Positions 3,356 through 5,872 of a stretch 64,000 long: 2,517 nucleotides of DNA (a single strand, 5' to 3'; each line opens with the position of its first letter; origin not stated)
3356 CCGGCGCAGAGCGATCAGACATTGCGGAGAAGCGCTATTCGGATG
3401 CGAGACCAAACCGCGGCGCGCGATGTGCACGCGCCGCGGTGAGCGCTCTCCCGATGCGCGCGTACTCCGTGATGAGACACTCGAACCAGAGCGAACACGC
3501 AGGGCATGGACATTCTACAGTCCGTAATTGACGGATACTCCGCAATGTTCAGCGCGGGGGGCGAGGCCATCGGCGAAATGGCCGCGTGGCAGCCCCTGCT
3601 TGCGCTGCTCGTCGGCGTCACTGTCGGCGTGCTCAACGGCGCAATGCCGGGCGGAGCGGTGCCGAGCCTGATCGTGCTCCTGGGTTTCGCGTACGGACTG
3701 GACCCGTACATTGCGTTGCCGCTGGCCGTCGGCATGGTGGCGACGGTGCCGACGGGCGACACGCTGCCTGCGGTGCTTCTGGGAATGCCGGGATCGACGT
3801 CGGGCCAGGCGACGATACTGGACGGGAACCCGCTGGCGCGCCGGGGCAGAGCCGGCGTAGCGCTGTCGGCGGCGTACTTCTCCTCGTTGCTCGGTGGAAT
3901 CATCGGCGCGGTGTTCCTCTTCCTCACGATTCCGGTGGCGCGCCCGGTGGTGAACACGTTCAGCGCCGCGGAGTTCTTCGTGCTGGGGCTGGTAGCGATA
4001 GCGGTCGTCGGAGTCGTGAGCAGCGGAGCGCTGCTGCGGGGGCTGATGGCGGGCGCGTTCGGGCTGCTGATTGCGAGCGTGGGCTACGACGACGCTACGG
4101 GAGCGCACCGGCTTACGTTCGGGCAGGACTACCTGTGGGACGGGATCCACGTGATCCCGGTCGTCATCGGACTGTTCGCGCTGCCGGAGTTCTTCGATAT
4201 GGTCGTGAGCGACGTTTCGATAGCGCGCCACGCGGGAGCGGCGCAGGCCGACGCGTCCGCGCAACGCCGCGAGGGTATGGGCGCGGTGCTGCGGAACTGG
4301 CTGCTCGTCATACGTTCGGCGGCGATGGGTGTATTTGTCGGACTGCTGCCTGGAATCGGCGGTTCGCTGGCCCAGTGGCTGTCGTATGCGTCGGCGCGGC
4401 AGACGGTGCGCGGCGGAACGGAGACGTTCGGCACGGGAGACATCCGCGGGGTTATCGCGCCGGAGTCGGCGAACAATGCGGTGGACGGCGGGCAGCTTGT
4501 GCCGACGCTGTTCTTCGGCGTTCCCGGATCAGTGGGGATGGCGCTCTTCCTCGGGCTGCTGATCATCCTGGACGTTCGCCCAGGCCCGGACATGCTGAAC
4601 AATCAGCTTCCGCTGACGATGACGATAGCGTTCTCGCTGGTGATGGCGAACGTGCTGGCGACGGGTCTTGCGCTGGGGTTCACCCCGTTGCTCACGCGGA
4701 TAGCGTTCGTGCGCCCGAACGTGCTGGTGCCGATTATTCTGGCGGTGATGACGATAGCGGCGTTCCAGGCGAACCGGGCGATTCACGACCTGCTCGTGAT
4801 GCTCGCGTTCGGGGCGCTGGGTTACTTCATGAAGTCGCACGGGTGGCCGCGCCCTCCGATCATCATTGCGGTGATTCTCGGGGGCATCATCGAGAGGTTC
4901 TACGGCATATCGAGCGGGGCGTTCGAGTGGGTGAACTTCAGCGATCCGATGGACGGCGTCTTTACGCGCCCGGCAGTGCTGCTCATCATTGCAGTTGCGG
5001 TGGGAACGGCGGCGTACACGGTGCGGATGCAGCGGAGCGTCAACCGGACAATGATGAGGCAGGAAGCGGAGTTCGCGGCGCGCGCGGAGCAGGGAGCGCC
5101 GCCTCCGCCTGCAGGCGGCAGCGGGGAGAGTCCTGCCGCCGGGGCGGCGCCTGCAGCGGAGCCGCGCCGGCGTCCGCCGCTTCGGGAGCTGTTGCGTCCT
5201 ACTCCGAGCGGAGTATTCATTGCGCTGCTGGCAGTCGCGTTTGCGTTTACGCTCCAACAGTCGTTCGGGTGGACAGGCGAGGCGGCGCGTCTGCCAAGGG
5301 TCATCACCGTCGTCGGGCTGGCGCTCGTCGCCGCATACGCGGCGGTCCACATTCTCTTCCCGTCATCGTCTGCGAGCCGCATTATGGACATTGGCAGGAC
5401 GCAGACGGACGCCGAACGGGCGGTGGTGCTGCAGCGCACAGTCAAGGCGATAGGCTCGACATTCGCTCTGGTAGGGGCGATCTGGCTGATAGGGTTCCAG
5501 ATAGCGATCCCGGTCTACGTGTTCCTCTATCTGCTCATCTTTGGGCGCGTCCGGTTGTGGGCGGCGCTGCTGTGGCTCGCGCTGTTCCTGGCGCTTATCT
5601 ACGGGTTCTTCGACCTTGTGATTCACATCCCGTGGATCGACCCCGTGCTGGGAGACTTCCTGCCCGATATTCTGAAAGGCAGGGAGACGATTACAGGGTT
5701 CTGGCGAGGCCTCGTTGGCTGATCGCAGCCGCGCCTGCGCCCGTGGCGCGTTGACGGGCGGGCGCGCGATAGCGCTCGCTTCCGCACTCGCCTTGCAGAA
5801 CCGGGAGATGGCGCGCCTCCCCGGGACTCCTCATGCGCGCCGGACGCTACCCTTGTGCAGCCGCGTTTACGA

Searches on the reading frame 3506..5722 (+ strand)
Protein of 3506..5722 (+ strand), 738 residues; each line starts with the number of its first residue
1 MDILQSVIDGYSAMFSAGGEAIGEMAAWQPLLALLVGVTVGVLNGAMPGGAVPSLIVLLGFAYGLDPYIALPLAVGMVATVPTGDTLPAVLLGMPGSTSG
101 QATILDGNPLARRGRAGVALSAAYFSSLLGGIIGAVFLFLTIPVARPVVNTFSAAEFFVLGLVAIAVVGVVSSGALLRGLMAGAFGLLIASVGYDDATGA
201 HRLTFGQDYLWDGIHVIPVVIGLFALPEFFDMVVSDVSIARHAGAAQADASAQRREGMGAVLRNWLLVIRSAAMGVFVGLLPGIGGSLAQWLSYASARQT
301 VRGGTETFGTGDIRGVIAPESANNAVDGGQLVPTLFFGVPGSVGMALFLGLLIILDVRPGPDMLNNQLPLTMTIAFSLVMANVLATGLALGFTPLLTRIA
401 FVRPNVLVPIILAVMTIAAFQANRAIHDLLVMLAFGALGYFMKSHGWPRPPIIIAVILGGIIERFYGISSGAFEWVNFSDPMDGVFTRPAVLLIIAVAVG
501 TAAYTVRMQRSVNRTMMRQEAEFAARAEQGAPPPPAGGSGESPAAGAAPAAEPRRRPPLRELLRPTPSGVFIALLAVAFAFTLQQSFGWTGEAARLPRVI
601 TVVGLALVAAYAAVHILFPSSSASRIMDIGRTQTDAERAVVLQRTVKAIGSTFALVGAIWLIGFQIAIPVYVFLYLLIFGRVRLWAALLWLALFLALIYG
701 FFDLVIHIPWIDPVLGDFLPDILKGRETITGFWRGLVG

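Call 51: search_protein_families(library=pfam, proteins=[window:3506-5722:+], max_evalue=0.000001)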
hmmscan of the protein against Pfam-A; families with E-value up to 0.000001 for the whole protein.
window:3506-5722:+ (738 aa): 1 family
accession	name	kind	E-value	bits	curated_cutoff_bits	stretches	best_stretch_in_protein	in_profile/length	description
PF01970.21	TctA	-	2.2e-110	369.6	28.9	1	31-454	1-423/423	Tripartite tricarboxylate transporter TctA family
